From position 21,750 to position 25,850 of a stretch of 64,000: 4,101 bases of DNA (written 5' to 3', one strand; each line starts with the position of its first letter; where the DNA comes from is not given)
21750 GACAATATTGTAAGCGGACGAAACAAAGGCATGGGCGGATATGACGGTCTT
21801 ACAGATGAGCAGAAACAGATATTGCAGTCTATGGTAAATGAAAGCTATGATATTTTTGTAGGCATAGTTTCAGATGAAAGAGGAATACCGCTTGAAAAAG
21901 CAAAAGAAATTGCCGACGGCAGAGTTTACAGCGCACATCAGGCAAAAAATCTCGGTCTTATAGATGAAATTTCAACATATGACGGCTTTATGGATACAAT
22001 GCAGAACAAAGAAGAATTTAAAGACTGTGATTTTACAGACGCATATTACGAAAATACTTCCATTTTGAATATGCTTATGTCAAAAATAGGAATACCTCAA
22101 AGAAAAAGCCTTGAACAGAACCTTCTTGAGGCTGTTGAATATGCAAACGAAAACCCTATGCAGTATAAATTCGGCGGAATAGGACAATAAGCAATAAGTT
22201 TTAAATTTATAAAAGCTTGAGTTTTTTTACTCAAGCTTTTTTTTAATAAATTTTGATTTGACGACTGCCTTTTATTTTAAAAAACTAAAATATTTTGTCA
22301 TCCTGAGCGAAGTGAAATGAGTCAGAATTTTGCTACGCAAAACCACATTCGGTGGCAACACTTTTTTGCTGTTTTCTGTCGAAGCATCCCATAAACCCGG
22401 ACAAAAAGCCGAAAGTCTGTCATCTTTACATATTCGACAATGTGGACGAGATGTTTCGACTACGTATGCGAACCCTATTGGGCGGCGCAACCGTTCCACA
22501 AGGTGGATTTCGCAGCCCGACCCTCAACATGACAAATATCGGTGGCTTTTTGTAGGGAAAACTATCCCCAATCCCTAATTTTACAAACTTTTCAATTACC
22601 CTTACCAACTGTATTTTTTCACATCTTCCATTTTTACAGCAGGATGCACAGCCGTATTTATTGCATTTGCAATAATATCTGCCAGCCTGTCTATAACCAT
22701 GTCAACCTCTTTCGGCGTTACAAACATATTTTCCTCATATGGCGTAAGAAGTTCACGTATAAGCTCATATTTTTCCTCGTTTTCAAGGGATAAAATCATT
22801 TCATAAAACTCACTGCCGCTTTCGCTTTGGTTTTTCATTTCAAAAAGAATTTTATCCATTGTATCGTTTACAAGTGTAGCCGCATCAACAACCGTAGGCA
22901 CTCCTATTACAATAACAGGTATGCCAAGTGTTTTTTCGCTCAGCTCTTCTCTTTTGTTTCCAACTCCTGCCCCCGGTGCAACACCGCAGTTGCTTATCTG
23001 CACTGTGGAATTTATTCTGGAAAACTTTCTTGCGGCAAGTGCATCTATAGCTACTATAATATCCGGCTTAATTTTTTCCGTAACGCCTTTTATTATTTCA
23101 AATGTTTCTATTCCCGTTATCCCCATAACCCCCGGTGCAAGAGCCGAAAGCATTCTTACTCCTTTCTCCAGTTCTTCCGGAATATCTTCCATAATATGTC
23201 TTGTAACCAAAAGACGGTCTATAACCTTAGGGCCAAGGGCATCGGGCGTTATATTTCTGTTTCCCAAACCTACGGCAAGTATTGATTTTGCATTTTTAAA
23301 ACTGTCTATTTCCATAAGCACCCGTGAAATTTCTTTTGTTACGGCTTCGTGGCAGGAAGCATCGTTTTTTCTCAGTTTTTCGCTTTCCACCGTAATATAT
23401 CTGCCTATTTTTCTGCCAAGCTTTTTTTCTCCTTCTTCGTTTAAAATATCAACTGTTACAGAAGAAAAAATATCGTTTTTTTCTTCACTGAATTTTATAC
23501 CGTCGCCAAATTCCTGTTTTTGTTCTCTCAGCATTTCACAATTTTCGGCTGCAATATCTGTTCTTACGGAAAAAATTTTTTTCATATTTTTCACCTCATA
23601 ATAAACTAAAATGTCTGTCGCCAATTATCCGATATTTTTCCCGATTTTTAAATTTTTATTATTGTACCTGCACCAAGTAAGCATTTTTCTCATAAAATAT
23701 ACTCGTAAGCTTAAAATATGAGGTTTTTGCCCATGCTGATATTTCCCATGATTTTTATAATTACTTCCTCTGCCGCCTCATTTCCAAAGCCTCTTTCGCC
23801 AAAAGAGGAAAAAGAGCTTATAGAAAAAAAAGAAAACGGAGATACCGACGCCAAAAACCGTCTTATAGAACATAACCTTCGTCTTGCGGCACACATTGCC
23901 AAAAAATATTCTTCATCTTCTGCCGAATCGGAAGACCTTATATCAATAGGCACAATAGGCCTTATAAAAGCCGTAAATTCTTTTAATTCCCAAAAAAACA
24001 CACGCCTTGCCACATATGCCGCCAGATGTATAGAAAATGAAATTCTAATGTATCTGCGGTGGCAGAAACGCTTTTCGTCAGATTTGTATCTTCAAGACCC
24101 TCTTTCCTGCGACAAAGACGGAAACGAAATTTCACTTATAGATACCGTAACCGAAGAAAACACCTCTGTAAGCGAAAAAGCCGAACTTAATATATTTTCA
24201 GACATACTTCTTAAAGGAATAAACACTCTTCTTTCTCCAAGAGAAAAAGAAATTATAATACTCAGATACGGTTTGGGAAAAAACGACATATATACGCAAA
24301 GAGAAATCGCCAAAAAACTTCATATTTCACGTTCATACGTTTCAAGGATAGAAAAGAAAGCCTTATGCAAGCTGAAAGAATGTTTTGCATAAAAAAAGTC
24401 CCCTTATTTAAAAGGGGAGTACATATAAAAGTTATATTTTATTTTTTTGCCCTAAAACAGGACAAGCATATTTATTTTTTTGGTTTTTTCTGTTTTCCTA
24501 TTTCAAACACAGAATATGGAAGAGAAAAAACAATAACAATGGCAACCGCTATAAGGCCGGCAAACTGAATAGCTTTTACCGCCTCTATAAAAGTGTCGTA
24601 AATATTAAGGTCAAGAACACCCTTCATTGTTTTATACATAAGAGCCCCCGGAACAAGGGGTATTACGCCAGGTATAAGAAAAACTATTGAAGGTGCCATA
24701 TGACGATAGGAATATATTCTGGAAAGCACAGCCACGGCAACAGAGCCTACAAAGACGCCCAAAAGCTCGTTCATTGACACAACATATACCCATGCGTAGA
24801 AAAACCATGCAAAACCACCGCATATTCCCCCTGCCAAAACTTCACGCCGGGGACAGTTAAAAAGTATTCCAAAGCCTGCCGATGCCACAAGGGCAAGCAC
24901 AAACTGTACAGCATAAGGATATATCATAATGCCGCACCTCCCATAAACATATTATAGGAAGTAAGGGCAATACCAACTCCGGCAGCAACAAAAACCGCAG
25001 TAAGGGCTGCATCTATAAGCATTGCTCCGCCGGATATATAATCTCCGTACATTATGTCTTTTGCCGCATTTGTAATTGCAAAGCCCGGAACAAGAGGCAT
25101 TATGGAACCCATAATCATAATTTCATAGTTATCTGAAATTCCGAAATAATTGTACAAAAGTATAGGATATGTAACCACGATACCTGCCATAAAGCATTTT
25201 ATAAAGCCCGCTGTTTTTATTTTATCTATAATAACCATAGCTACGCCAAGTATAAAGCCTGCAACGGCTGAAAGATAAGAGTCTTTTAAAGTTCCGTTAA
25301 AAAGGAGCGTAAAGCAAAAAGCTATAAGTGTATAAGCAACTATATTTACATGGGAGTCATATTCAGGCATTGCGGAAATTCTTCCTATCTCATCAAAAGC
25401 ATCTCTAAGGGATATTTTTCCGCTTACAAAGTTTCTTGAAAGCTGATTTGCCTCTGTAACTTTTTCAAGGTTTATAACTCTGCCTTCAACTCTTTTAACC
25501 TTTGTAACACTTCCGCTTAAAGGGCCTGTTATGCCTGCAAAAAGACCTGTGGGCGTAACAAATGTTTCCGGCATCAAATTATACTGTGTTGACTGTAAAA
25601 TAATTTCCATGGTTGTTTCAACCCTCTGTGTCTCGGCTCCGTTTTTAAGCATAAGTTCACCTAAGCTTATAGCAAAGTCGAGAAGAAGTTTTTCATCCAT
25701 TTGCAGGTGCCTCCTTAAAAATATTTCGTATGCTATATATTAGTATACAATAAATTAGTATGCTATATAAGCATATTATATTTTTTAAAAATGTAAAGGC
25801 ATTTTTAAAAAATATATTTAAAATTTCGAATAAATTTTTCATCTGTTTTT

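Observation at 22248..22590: GC-richer ~340-bp noncoding island bounded by inverted repeats between sppA and gpr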

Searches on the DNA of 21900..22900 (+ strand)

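Call 4: search_rna_families(source=window, start=21900, end=22900, threshold=evalue, max_evalue=10, show_alignments=3)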
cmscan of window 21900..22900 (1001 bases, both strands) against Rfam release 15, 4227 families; matches with E-value up to 10: 8.
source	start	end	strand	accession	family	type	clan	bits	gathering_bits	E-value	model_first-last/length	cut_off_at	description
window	21980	22074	+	RF01871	MALAT1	Gene; lncRNA;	-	19.2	70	9.4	1-95/95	no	Metastasis associated lung adenocarcinoma transcript 1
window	21956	22024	+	RF00153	SNORD62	Gene; snRNA; snoRNA; CD-box;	CL00068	18.2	39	1.9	1-86/86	no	Small nucleolar RNA SNORD62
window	21988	22133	+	RF02857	30_255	Gene; sRNA;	-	17.1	197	7.3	1-213/213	no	Leptospira sRNA 30_255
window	22120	22247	+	RF01769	greA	Cis-reg; leader;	-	16.7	60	3.1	1-124/124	no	Enterobacteria greA leader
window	22100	22248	+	RF00558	L20_leader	Cis-reg; leader;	-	15.3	58.7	5.3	1-127/127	no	Ribosomal protein L20 leader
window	22779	22853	+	RF02621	BSnc120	Gene; sRNA;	-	14.4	114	8.1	1-88/88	no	Brucella sRNA 120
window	22134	22250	+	RF03065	IS605-orfB-I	Gene; sRNA;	-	14.1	94.2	2.8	1-214/214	no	IS605-orfB-I RNA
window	22329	22360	-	RF01389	isrF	Gene; sRNA;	-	8.5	40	7.1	144-175/292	no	isrF Hfq binding RNA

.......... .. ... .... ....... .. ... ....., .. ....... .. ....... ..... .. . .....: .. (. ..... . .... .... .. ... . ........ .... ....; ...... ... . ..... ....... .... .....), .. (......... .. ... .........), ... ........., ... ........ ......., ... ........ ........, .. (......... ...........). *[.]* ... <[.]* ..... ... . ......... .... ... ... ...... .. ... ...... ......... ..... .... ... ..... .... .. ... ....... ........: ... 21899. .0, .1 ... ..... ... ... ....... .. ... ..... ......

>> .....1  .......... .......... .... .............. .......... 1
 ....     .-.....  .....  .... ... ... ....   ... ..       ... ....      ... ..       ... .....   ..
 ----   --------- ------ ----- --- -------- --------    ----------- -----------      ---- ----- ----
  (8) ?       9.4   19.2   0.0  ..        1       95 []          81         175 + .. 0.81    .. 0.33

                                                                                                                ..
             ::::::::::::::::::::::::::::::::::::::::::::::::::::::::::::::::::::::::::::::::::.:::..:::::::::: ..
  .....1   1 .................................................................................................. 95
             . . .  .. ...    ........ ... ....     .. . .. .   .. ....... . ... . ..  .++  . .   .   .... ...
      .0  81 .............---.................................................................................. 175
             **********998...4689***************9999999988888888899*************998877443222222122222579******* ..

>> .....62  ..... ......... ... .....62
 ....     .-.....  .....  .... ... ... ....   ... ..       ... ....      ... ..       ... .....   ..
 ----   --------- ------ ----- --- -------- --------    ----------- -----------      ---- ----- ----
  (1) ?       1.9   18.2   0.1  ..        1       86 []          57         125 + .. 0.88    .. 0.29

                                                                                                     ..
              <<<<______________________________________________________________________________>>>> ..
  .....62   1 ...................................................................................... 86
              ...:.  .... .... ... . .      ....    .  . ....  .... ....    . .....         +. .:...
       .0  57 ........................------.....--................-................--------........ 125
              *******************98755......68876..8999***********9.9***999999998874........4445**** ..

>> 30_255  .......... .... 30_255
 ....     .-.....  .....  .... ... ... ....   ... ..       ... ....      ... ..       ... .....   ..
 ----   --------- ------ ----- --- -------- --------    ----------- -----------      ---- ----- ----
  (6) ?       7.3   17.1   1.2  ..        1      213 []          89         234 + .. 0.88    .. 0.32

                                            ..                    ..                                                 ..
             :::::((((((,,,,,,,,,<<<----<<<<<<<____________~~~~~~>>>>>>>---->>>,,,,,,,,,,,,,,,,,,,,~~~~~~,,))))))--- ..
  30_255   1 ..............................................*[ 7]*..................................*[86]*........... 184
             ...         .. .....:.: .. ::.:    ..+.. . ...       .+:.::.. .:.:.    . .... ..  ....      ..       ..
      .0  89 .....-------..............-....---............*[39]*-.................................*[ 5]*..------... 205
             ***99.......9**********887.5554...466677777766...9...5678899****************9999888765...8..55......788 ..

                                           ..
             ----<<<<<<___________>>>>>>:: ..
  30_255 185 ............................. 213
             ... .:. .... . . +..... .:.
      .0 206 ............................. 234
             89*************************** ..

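Call 43: search_dna_similar(query=window:22240-22605:+, collection=plasmids, mode=distant, max_evalue=0.01, max_rows=20)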
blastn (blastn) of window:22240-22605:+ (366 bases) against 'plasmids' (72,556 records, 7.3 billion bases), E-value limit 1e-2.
No match.

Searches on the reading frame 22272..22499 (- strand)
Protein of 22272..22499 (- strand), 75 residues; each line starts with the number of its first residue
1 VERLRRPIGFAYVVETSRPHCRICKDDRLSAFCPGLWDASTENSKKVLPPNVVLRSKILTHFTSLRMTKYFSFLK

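Call 68: search_protein_families(library=pfam, proteins=[window:22272-22499:-], max_evalue=1)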
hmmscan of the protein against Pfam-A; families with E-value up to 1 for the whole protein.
window:22272-22499:- (75 aa): 1 family
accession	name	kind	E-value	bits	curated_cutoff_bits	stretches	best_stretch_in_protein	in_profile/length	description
PF07528.20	DZF_N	-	0.11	12.9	27.1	1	41-72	175-206/210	DZF N-terminal domain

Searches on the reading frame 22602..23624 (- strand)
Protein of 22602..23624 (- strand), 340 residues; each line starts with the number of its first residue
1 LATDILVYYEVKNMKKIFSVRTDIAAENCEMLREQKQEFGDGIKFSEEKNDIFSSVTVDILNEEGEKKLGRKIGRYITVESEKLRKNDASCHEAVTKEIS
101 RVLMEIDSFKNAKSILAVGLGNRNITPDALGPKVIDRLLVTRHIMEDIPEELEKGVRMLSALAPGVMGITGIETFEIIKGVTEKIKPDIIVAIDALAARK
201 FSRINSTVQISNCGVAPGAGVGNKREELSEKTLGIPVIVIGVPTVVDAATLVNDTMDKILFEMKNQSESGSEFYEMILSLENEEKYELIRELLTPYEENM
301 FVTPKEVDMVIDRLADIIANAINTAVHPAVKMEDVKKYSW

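Call 13: search_protein_families(library=pfam, proteins=[window:22602-23624:-])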
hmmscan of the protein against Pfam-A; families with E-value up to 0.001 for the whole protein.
window:22602-23624:- (340 aa): 1 family
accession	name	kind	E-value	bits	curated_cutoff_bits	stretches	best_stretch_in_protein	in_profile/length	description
PF03418.19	Peptidase_A25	-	1.2e-99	334.1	27.8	2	33-263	14-246/353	Germination protease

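Call 16: find_encoding_contigs(protein=window:22602-23624:-, flank=4000, max_places=10)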
Protein window:22602-23624:- (340 aa): no gene with exactly this product is on record in the collection.

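Call 18: find_homologous_proteins(query=window:22602-23624:-, max_evalue=1e-30)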
Query window:22602-23624:- (340 aa): 7975 proteins with E <= 1e-30 among 8000 candidates; the best 120 are listed.
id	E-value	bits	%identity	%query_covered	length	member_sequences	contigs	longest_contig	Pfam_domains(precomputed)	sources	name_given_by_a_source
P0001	1.2e-204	697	100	96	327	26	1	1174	PF03418.20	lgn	-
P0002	4.8e-181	619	93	96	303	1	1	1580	PF03418.20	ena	-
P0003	3.1e-147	508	70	95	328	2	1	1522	PF03418.20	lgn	-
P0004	6.1e-145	500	100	70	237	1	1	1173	PF03418.20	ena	-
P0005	3.5e-140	485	67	95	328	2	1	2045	PF03418.20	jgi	-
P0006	1.8e-137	476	65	95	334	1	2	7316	PF03418.20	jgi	-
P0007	5.3e-135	468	66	95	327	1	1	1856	PF03418.20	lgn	-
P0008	9.8e-133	460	66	96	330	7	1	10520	PF03418.20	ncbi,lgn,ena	-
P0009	2.5e-130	452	96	65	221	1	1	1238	PF03418.20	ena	-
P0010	1.1e-123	431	63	94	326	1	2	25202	PF03418.20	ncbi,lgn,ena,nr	ncbi:MAG: GPR endopeptidase [Firmicutes bacterium]|nr:GPR endopeptidase [Bacillota bacterium]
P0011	1.0e-120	421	59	95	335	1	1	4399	PF03418.20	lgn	-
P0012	1.6e-120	420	58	95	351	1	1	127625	PF03418.20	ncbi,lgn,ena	-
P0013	1.7e-120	420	57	97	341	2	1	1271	PF03418.20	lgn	-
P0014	2.7e-120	420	62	94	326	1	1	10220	PF03418.20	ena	-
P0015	3.0e-120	419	59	95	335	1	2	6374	PF03418.20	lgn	-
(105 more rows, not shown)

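Call 19: find_encoding_contigs(protein=P0001, flank=5000, max_places=10)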
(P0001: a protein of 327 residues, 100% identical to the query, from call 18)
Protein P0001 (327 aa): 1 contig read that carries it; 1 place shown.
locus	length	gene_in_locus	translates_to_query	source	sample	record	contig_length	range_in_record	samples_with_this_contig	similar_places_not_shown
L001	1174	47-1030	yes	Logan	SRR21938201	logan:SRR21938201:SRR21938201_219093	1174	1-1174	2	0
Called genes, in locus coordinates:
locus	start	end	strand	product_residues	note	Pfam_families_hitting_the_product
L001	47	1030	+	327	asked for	PF03418:Peptidase_A25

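Call 20: find_encoding_contigs(protein=P0002, flank=5000, max_places=6)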
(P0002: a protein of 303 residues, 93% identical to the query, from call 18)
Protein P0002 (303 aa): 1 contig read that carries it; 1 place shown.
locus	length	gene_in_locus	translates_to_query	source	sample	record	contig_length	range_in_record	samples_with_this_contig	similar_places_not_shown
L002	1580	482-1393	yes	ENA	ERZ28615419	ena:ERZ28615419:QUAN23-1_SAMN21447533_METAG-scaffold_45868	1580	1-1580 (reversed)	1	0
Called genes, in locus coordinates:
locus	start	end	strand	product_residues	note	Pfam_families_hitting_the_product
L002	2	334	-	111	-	?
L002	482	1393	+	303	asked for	PF03418:Peptidase_A25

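Call 21: find_encoding_contigs(protein=P0008, flank=6000, max_places=6)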
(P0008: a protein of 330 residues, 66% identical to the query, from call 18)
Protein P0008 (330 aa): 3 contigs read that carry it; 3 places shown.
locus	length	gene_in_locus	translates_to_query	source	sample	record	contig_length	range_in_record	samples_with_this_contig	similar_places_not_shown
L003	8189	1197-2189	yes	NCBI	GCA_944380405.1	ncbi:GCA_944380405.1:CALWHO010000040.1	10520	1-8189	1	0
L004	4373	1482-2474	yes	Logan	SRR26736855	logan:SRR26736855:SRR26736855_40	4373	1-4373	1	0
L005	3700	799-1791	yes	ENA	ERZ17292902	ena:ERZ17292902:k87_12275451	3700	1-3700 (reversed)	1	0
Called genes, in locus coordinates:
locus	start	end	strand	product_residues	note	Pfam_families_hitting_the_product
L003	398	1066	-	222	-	PF04542:Sigma70_r2, PF04545:Sigma70_r4, PF01381:HTH_3 (weak)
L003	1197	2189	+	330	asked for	PF03418:Peptidase_A25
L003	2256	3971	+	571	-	PF12072:RNase_Y_N, PF00013:KH_1 (weak), PF01966:HD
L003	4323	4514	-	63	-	PF12838:Fer4_7 (faint), PF14697:Fer4_21 (weak), PF25160:LdpA_Fe-S-bd, PF12797:Fer4_2 (weak), PF00037:Fer4, PF12837:Fer4_6 (weak), PF13237:Fer4_10 (weak)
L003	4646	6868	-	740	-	PF00521:DNA_topoisoIV, PF03989:DNA_gyraseA_C (faint)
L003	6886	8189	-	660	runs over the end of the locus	PF00204:DNA_gyraseB, PF01751:Toprim, PF00986:DNA_gyraseB_C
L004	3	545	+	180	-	?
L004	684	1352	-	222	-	PF04542:Sigma70_r2, PF04545:Sigma70_r4, PF01381:HTH_3 (weak)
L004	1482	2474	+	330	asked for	PF03418:Peptidase_A25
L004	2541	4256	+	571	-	PF12072:RNase_Y_N, PF00013:KH_1 (weak), PF01966:HD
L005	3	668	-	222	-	PF04542:Sigma70_r2, PF04545:Sigma70_r4, PF01381:HTH_3 (weak)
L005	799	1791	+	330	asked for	PF03418:Peptidase_A25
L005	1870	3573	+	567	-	PF12072:RNase_Y_N, PF00013:KH_1 (weak), PF01966:HD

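Call 45: find_encoding_contigs(protein=P0003, flank=5000, max_places=4)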
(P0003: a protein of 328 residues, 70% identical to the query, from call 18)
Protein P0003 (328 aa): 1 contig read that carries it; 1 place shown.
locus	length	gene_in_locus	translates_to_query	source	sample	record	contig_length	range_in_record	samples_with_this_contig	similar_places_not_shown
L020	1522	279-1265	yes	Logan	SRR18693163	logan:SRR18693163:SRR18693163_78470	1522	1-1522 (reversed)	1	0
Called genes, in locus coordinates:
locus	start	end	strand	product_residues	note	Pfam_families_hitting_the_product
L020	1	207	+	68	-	?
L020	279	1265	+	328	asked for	PF03418:Peptidase_A25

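Call 46: find_encoding_contigs(protein=P0006, flank=7000, max_places=4)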
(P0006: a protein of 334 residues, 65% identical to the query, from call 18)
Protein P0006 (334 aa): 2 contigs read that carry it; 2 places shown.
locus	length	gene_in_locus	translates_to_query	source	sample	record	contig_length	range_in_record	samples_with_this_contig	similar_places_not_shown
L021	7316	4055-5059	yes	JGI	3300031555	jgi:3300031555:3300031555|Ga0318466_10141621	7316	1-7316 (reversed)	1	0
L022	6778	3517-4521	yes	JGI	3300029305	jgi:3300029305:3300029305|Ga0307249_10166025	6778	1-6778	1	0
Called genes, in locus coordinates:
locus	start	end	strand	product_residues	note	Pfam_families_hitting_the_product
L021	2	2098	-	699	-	?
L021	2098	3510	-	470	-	PF00682:HMGL-like, PF08502:LeuA_dimer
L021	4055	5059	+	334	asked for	PF03418:Peptidase_A25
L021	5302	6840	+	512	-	PF12072:RNase_Y_N, PF22891:KH_PNO1_2nd (faint), PF00013:KH_1 (weak), PF01966:HD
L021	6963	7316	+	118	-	?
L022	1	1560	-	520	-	?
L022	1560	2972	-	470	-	PF00682:HMGL-like, PF08502:LeuA_dimer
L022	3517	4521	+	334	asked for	PF03418:Peptidase_A25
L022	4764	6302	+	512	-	PF12072:RNase_Y_N, PF22891:KH_PNO1_2nd (faint), PF00013:KH_1 (weak), PF01966:HD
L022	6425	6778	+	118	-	?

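Call 47: find_encoding_contigs(protein=P0005, flank=5000, max_places=4)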
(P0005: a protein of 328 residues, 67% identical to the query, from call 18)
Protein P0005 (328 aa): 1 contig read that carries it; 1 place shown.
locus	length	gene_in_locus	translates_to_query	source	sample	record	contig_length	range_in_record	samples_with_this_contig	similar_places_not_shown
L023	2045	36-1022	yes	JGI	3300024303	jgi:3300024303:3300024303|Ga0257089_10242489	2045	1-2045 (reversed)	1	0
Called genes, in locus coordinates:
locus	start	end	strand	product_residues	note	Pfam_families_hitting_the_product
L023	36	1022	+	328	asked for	PF03418:Peptidase_A25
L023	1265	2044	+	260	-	?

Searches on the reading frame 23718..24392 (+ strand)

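Call 13: search_protein_families(library=pfam, proteins=[window:23718-24392:+])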
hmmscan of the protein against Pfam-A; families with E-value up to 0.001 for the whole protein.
window:23718-24392:+ (224 aa): 4 families
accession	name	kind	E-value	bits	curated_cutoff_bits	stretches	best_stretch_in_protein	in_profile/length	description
PF04542.20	Sigma70_r2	-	1.6e-17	63.5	24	1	49-118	1-70/71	Sigma-70 region 2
PF04545.22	Sigma70_r4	-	5e-15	55.2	24.1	1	172-221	5-50/50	Sigma-70, region 4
PF01381.28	HTH_3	-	1.2e-05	25.7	23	1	192-213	10-31/55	Helix-turn-helix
PF08281.18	Sigma70_r4_2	-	0.00071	19.6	25.7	0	172-206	11-41/54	Sigma-70, region 4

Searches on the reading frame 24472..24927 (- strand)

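Call 74: search_protein_families(library=pfam, proteins=[window:24472-24927:-], max_evalue=0.00001)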
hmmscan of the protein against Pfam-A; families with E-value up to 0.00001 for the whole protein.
window:24472-24927:- (151 aa): 2 families
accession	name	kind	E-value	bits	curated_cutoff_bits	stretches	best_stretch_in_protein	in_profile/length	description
PF12821.13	ThrE_2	-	2.2e-33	115.7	27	1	8-133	1-126/129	Threonine/Serine exporter, ThrE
PF06738.18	ThrE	-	1.3e-09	38.3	26.3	1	3-136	106-240/241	Putative threonine/serine exporter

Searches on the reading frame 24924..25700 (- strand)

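Call 74: search_protein_families(library=pfam, proteins=[window:24924-25700:-], max_evalue=0.00001)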
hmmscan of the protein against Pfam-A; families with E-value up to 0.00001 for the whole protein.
window:24924-25700:- (258 aa): 1 family
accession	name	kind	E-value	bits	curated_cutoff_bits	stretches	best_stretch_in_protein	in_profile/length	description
PF06738.18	ThrE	-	5.8e-61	206.5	26.3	1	8-247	1-239/241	Putative threonine/serine exporter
